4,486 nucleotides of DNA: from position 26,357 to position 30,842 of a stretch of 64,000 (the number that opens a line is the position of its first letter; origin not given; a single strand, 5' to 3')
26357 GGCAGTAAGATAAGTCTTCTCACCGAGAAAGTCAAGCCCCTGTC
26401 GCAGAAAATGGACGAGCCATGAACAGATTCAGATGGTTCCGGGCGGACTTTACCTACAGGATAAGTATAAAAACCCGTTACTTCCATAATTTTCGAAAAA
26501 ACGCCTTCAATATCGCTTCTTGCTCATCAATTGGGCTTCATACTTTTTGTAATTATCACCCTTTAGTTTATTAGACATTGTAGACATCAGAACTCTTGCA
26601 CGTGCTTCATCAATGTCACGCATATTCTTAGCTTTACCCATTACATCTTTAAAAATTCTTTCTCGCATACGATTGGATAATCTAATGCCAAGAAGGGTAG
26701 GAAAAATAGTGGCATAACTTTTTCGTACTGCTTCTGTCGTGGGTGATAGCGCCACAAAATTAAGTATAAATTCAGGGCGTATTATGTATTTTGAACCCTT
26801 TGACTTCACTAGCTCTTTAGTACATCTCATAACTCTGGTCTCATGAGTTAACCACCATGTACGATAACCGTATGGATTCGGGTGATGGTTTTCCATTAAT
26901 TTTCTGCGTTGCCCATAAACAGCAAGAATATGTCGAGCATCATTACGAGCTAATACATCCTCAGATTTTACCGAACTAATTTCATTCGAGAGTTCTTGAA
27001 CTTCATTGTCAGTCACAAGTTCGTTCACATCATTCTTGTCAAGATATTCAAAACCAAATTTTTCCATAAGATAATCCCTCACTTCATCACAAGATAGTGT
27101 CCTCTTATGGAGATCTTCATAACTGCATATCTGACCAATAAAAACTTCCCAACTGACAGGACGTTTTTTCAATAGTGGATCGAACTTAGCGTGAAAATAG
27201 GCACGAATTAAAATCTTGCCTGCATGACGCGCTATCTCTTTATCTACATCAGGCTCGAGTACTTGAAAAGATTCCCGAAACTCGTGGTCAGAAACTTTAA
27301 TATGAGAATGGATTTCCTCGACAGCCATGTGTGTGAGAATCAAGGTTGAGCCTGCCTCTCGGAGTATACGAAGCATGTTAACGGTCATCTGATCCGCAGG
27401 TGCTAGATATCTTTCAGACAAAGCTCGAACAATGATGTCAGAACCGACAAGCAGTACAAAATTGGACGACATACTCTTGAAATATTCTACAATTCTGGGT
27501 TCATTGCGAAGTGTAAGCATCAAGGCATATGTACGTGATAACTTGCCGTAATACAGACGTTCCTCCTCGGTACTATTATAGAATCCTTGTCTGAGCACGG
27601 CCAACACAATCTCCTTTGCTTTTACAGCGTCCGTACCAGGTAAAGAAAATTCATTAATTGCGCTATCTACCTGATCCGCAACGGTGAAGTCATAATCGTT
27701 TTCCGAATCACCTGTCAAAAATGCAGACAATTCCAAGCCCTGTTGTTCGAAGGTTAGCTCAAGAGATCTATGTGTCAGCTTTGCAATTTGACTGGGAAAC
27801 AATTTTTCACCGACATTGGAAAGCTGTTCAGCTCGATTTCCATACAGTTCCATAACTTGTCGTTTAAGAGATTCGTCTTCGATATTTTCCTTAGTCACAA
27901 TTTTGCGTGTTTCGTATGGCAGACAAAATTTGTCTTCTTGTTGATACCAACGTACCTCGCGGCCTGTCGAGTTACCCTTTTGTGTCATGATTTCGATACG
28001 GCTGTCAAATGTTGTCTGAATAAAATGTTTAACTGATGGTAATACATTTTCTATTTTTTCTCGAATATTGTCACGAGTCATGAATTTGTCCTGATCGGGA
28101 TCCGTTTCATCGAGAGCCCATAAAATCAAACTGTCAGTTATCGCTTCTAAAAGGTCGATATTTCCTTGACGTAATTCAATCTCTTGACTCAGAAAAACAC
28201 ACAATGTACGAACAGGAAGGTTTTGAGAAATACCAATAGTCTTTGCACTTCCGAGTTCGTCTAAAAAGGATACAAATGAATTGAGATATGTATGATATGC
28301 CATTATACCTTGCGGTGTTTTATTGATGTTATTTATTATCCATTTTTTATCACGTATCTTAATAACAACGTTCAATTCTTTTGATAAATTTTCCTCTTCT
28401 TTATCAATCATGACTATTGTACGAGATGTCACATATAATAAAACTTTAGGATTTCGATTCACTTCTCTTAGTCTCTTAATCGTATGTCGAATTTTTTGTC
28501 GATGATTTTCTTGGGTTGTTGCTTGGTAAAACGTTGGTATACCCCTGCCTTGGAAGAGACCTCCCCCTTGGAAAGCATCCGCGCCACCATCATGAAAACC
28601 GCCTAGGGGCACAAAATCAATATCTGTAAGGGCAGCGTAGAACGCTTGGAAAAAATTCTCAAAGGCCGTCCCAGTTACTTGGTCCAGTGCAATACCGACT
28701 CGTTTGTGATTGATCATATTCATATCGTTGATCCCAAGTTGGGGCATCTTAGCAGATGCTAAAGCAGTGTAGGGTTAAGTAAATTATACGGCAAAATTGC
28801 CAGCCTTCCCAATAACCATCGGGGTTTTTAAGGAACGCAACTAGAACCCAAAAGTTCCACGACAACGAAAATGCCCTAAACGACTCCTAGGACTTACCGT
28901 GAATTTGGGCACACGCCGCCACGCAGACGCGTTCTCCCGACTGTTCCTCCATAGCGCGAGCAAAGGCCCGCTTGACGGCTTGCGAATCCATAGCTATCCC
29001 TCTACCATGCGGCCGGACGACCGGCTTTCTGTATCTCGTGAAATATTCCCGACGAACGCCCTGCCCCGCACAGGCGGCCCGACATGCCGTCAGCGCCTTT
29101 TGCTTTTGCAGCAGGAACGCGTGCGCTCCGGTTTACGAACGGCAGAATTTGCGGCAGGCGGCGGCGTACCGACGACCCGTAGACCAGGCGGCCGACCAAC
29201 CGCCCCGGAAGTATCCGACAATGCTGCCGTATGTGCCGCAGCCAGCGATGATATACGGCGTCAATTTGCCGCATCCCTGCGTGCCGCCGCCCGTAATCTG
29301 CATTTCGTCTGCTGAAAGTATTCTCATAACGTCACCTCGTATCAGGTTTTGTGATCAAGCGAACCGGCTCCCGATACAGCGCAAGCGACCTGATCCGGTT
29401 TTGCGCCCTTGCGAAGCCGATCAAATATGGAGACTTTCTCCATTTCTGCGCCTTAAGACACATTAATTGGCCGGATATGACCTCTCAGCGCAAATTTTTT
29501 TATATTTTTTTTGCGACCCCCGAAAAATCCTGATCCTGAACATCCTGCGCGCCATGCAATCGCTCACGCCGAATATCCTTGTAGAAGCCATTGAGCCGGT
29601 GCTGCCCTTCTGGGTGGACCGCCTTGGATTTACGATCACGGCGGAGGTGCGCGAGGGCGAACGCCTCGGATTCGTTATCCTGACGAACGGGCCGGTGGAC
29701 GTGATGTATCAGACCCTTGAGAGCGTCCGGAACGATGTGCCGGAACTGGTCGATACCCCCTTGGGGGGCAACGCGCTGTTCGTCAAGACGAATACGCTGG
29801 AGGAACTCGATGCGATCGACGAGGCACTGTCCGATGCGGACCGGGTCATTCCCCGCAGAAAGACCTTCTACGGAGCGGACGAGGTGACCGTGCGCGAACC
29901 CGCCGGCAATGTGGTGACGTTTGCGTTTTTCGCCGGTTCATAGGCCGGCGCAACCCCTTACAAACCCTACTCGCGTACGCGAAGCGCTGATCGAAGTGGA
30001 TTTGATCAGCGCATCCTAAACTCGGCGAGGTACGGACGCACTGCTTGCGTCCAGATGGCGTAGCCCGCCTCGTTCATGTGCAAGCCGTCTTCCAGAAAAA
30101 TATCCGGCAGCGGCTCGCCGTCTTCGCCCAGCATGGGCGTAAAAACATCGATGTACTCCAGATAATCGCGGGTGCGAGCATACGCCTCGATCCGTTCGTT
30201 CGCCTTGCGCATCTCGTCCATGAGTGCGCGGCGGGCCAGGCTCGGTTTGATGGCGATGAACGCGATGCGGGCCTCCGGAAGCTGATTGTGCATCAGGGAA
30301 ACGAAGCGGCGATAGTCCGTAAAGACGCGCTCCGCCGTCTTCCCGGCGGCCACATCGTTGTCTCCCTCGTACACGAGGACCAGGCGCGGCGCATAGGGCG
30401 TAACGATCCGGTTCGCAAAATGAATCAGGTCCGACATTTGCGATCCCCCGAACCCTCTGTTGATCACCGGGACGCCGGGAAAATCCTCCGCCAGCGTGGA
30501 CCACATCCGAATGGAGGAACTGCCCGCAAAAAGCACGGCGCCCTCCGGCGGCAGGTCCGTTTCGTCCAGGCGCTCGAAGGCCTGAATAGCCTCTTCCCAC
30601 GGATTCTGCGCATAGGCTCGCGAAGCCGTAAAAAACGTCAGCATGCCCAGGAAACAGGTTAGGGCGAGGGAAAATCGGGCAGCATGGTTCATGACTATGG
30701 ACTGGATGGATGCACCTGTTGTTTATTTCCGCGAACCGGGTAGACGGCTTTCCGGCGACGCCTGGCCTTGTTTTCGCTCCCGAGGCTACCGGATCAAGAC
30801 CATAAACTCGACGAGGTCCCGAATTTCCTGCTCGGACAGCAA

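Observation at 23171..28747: Methyltransferase fusion with non-canonical nuclease-like N-terminus, paired with a 746-aa protein carrying a Lys-less Mrr-like motif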

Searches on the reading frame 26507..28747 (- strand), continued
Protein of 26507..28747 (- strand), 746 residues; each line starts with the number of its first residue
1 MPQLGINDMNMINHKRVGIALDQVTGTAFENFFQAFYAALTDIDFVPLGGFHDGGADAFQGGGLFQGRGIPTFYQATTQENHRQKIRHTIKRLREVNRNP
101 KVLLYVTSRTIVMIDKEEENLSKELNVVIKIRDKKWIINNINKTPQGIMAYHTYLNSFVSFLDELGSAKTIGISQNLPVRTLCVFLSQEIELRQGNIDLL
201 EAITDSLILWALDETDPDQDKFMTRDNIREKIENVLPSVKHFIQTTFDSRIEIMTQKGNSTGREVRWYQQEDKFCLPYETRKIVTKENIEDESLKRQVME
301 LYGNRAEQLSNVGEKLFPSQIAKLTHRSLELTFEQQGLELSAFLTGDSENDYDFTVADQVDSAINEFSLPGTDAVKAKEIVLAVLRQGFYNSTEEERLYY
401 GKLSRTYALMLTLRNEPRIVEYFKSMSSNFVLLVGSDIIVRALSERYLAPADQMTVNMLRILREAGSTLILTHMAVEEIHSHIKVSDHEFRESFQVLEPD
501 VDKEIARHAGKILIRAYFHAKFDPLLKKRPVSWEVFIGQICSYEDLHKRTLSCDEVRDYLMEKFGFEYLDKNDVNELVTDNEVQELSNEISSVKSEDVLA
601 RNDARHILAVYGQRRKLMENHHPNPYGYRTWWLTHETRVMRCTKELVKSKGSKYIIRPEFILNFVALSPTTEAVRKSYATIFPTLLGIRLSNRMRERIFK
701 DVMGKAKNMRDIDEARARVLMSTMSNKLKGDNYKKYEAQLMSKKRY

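Call 82: fold_search(model_id=the predicted structure, library=pdb)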
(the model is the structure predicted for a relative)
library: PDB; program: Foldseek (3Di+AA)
matches with E <= 10: 375; with E <= 0.001: 0
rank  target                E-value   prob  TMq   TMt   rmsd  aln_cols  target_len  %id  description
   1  6azy                  1.4e-01  0.08  0.10  0.10  28.3       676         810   11  Crystal structure of Hsp104 R328M/R757M mutant from Calcarisporiella thermophila (released 2018-10-03)
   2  1req_A                1.4e-01  0.06  0.08  0.08  27.0       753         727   10  METHYLMALONYL-COA MUTASE (released 1997-01-27)
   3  5nrl_O                1.5e-01  0.07  0.09  0.08  27.8       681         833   11  Structure of a pre-catalytic spliceosome (released 2017-05-31)
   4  9y6s_9b               1.5e-01  0.06  0.09  0.07  57.0       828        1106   10  96-nm repeat of the Leishmania tarentolae doublet microtubule (released 2025-12-17)
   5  7pvk_A                1.6e-01  0.12  0.08  0.10  20.7       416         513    8  X-ray structure of dimeric PorX (T272A mutant), in complex with pGpG. (released 2022-12-14)
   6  6oxc_A                2.5e-01  0.06  0.10  0.10  25.4       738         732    9  Structure of Mycobacterium tuberculosis methylmalonyl-CoA mutase with adenosyl cobalamin (released 2019-11-13)
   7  8z18_A                2.7e-01  0.09  0.13  0.11  27.4       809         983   10  The tetramer complex of DSR2 and tube-forming domain of phage tail tube protein (released 2024-08-14)
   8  8a0m_C                2.7e-01  0.04  0.08  0.07  29.9       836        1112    9  Capsular polysaccharide synthesis multienzyme in complex with capsular polymer fragment (released 2023-04-26)
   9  5hdt_B                2.8e-01  0.05  0.08  0.06  35.6       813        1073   11  Human cohesin regulator Pds5B bound to a Wapl peptide (released 2016-03-09)
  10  1jpw_A                3.0e-01  0.06  0.08  0.10  22.7       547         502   12  Crystal Structure of a Human Tcf-4 / beta-Catenin Complex (released 2001-12-05)
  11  7uwi_A                3.1e-01  0.06  0.08  0.10  22.4       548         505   12  Structure of beta-catenin in complex with FP01567, a Helicon Polypeptide (released 2022-12-28)
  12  3mjd_D                3.4e-01  0.66  0.10  0.27  11.9       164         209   11  1.9 Angstrom Crystal Structure of Orotate Phosphoribosyltransferase (pyrE) Francisella tularensis. (released 2010-04-21)
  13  2q5d_B                3.5e-01  0.07  0.11  0.10  27.2       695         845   11  Crystal Structure of Human Importin Beta bound to the Snurportin1 IBB-domain second crystal form (released 2008-01-22)
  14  8i0s_1                3.5e-01  0.05  0.09  0.09  30.6       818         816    9  The cryo-EM structure of human Bact-II complex (released 2024-07-31)
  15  4c0q_B                3.9e-01  0.03  0.08  0.08  30.6       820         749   10  Transportin 3 in complex with Ran(Q69L)GTP (released 2014-01-22)
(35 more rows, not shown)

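Call 83: search_dna_similar(query=window:26507-28747:-, collection=plasmids, mode=protein, max_rows=15)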
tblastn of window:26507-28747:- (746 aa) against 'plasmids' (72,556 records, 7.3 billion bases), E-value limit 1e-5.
Records with a match: 8; places in all: 8; records where one place covers at least 80% of the query: 8.
Best place of each record, by identity: <60% 8.
By first word of the organism name: Escherichia 4; Citrobacter 3; Klebsiella 1.
By predicted mobility (MOB-suite, as given by PLSDB): non-mobilizable 5; mobilizable 2; conjugative 1.
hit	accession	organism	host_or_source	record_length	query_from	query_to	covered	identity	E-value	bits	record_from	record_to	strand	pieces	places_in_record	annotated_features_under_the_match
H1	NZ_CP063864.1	Klebsiella pneumoniae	panda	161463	12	688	91%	21.0%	9e-15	87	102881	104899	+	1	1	hypothetical protein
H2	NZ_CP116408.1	Escherichia coli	Post-treated (biosolid) sample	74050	12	688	91%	21.0%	1e-14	86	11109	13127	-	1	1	hypothetical protein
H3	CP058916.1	Escherichia coli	-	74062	12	688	91%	21.0%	1e-14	86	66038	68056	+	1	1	hypothetical protein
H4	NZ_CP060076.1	Escherichia coli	Homo sapiens,isolate,feces from healthy ...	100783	12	688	91%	21.0%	1e-14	86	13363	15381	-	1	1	hypothetical protein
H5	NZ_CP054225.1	Escherichia coli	Homo sapiens,urine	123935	12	688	91%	21.0%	1e-14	86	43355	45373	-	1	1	hypothetical protein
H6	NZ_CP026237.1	Citrobacter freundii complex sp. CFNIH3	-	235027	12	688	91%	21.0%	1e-14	86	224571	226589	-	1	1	hypothetical protein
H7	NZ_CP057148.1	Citrobacter sp. RHB35-C21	culture,Pooled cattle faecal samples ...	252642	12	688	91%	21.0%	1e-14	86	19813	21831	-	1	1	hypothetical protein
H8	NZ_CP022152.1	Citrobacter freundii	water,wastewater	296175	12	688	91%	21.0%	1e-14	86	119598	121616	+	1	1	hypothetical protein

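Call 84: get_annotated_region(hit=H4, flank=7000)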
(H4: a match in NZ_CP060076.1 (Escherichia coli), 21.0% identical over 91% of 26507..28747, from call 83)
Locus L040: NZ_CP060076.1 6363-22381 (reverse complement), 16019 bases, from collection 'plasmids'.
description: Escherichia coli strain G3/10 plasmid pSYM5/6, complete sequence
organism: Escherichia coli (NCBI taxid 562)
taxonomy: Bacteria; Pseudomonadota; Gammaproteobacteria; Enterobacterales; Enterobacteriaceae; Escherichia; Escherichia coli
host: -; source: Homo sapiens,isolate,feces from healthy individual; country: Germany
typing (MOB-suite, as given by PLSDB): non-mobilizable; replicon IncFIA,IncFIB
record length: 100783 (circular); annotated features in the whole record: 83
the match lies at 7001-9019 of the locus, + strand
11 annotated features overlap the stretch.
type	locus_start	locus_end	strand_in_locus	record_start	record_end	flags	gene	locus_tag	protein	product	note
CDS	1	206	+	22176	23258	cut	lacI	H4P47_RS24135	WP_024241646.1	DNA-binding transcriptional repressor LacI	-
CDS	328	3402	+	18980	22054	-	lacZ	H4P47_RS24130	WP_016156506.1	beta-galactosidase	-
CDS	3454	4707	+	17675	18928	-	lacY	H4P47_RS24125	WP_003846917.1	lactose permease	-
CDS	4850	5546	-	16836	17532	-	-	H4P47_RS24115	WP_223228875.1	IS1 family transposase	-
CDS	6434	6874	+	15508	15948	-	-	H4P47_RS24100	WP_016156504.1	hypothetical protein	-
CDS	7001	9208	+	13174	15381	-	-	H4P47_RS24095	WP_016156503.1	hypothetical protein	-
CDS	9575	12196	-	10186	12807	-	-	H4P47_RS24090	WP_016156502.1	TrlF family AAA-like ATPase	-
CDS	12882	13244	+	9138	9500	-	-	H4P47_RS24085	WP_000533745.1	hypothetical protein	-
CDS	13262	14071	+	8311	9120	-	-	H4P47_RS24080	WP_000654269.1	hypothetical protein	-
CDS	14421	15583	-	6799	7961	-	-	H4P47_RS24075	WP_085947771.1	IS3-like element IS3 family transposase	-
CDS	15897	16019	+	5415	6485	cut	-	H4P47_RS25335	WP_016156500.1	hypothetical protein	-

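Call 85: get_annotated_region(hit=H6, flank=7000)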
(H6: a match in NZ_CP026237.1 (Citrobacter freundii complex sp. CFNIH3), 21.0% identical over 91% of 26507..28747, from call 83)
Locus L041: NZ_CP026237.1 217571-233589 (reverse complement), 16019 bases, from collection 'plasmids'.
description: Citrobacter freundii complex sp. CFNIH3 plasmid pCFR-9161, complete sequence
organism: Citrobacter freundii complex sp. CFNIH3 (NCBI taxid 2077147)
taxonomy: Bacteria; Pseudomonadota; Gammaproteobacteria; Enterobacterales; Enterobacteriaceae; Citrobacter; Citrobacter freundii complex sp. CFNIH3
host: -; source: -; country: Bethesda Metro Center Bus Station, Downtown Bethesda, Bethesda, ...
typing (MOB-suite, as given by PLSDB): non-mobilizable; replicon IncFIA,IncFIB,IncFIC,IncY; mating-pair formation MPF_T
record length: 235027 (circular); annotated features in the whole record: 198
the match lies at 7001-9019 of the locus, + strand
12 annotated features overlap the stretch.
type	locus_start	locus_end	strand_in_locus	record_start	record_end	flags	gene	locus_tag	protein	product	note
CDS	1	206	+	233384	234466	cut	lacI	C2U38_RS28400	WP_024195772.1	DNA-binding transcriptional repressor LacI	-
CDS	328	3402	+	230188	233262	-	lacZ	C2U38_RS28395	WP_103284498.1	beta-galactosidase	-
CDS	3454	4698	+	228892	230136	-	lacY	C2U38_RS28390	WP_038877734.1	lactose permease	-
CDS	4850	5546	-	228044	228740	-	-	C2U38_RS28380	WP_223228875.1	IS1 family transposase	-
CDS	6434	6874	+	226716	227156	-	-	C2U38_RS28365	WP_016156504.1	hypothetical protein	-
CDS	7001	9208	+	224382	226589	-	-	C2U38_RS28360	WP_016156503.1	hypothetical protein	-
CDS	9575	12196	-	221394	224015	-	-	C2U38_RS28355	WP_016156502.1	TrlF family AAA-like ATPase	-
CDS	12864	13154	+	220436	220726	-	-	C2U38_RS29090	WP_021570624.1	hypothetical protein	-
CDS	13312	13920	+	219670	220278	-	-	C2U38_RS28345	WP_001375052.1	hypothetical protein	-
CDS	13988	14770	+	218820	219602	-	-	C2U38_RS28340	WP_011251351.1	site-specific integrase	GO:0015074 - DNA integration [Evidence IEA]; GO:0006310 - DNA recombination [Evidence IEA]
CDS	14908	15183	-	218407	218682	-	-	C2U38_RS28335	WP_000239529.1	hypothetical protein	-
CDS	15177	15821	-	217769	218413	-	-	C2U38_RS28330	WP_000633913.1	division plane positioning ATPase MipZ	-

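Call 87: search_protein_families(library=padloc, proteins=[L040:7001-9205:+, L040:6434-6871:+, L040:9575-12193:-, L040:12882-13241:+, L040:13262-14068:+, L001:12812-14956:+, L001:12382-12639:+], max_evalue=0.001)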
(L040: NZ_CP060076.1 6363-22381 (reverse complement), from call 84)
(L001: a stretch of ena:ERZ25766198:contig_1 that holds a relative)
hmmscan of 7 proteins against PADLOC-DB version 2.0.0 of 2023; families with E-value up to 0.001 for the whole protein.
L040:7001-9205:+ (735 aa): 0 families

L040:6434-6871:+ (146 aa): 0 families

L040:9575-12193:- (872 aa): 29 families (the best 25 are shown)
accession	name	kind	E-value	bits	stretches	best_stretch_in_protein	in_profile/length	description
PDLC02208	Ppl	-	6.2e-35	118.6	2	723-862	745-889/894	-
PDLC04678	PDC-M49A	-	2.9e-17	60.2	2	12-100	4-83/681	-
PDLC04135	mad3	-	1.1e-15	56.1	1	267-811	3-325/374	mads_3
PDLC04680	PDC-M49A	-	2.3e-14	50.9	1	12-98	3-79/674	-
PDLC04164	AriA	-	5e-09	34.1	1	759-816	181-239/253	-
PDLC02980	AriA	-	6.8e-08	30.8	1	747-812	235-302/304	-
PDLC02979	AriA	-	2.3e-07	28.9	1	280-811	17-371/373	-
PDLC00277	PtuA1|PtuA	-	1.2e-05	22.8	0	282-311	19-48/423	AAA ATPase domain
PDLC00099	GajA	-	1.2e-05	22.5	0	282-311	25-54/626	AAA ATPase domain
PDLC00278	PtuA1|PtuA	-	1.4e-05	22.6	0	282-311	19-48/436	AAA ATPase domain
PDLC03859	LmuB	-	1.4e-05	22.5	0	280-313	17-55/611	-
PDLC00271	PtuA1|PtuA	-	1.9e-05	22.4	1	265-312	2-49/421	AAA ATPase domain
PDLC00305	PtuA1|PtuA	-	2.5e-05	21.8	0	265-310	2-47/392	AAA ATPase domain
PDLC00102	GajA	-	2.9e-05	20.7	0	276-328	13-65/532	AAA ATPase domain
PDLC04175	HEC-01A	-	3.4e-05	21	0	264-308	4-47/363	-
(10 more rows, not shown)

L040:12882-13241:+ (120 aa): 1 family
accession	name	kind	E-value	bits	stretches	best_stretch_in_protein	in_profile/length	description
PDLC00203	HamC2|HamC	-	5.1e-05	21.8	1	1-108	1-97/99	DUF3223 domain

L040:13262-14068:+ (269 aa): 0 families

L001:12812-14956:+ (715 aa): 36 families (the best 25 are shown)
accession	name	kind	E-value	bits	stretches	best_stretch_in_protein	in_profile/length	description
PDLC03632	MTase_III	-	6.3e-118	393.2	1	103-586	74-587/983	Type III methyltransferase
PDLC03636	MTase_III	-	1.4e-32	111.2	2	247-371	86-205/575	Type III methyltransferase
PDLC03354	MTase_II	-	3.9e-32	109.8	1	180-540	61-386/425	Type II methyltransferase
PDLC03633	MTase_III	-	5.8e-26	89.3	2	174-300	72-192/616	Type III methyltransferase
PDLC03635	MTase_III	-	3.1e-25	87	2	180-345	219-360/708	Type III methyltransferase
PDLC03644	MTase_III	-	4.8e-25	86.3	1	179-563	38-422/542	Type III methyltransferase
PDLC03300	MTase_II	-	9.2e-23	78.7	2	181-342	13-171/302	Type II methyltransferase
PDLC03638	MTase_III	-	8.1e-22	75.3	1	257-525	429-666/816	Type III methyltransferase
PDLC03339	MTase_II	-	2.9e-20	70.4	2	475-536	210-271/399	Type II methyltransferase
PDLC03634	MTase_III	-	9.5e-20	69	1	180-509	95-423/621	Type III methyltransferase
PDLC03371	MTase_II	-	4.6e-19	67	2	456-537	171-253/260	Type II methyltransferase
PDLC03641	MTase_III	-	7.1e-15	52.6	1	180-509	105-425/657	Type III methyltransferase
PDLC03299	MTase_II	-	1.1e-12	46.1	1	471-553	192-275/296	Type II methyltransferase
PDLC03738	oMTase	-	1.1e-12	45.4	1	472-536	201-265/376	orphan methyltransferase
PDLC03216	MTase_II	-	1.9e-12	44.8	1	472-537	191-256/364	Type II methyltransferase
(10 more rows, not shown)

L001:12382-12639:+ (86 aa): 0 families

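Call 91: find_encoding_contigs(protein=P0002, flank=8000, max_places=2)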
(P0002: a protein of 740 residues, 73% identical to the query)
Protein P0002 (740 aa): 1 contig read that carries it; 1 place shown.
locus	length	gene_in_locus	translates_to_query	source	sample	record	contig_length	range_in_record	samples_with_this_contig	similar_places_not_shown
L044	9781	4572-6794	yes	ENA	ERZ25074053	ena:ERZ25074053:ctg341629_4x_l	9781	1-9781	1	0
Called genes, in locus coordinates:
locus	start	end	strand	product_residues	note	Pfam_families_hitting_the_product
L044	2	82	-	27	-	?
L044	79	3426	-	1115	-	PF23500:DUF7133, PF02985:HEAT (faint), PF13646:HEAT_2, PF00034:Cytochrom_C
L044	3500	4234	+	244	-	PF01035:DNA_binding_1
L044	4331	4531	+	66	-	-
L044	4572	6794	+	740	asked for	-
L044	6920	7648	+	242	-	-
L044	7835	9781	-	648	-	?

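Call 97: search_dna_similar(query=window:26507-28747:-, collection=phages, mode=protein, max_rows=10)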
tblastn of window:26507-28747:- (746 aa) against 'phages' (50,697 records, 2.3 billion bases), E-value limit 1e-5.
No match.

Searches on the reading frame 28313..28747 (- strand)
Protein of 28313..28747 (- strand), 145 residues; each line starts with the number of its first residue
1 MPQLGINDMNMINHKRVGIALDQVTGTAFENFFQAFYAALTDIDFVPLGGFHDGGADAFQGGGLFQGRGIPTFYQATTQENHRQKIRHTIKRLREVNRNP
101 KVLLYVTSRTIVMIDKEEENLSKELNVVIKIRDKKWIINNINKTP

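Call 52: search_protein_families(library=pfam, proteins=[window:28313-28747:-], max_evalue=10)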
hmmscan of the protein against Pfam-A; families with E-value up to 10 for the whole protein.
window:28313-28747:- (145 aa): 1 family
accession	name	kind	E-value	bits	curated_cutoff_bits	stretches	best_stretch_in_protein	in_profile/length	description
PF11414.13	Suppressor_APC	-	0.16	12.6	25.4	1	78-102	56-80/82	Adenomatous polyposis coli tumour suppressor protein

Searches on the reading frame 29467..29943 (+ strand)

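Call 8: search_protein_families(library=ncbifam, proteins=[window:29467-29943:+], max_evalue=0.01)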
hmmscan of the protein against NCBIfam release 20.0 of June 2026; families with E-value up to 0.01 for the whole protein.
window:29467-29943:+ (158 aa): 0 families

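Call 29: search_protein_families(library=pfam, proteins=[window:29467-29943:+], max_evalue=0.001)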
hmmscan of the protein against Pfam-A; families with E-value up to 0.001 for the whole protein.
window:29467-29943:+ (158 aa): 1 family
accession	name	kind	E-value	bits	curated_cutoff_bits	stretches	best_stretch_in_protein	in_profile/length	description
PF00903.31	Glyoxalase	-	0.00045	21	20.6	1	37-151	7-120/121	Glyoxalase/Bleomycin resistance protein/Dioxygenase superfamily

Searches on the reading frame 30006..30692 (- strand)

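Call 8: search_protein_families(library=ncbifam, proteins=[window:30006-30692:-], max_evalue=0.01)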
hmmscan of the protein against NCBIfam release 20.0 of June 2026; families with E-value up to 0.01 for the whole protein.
window:30006-30692:- (228 aa): 0 families

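Call 29: search_protein_families(library=pfam, proteins=[window:30006-30692:-], max_evalue=0.001)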
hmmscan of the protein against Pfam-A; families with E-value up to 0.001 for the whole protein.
window:30006-30692:- (228 aa): 2 families
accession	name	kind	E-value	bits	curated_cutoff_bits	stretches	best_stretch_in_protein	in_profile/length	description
PF13472.12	Lipase_GDSL_2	-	1e-19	72.2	32.9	1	64-213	24-178/178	GDSL-like Lipase/Acylhydrolase family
PF00657.28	Lipase_GDSL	-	9.3e-08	32.9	23.6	1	66-217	28-207/208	GDSL-like Lipase/Acylhydrolase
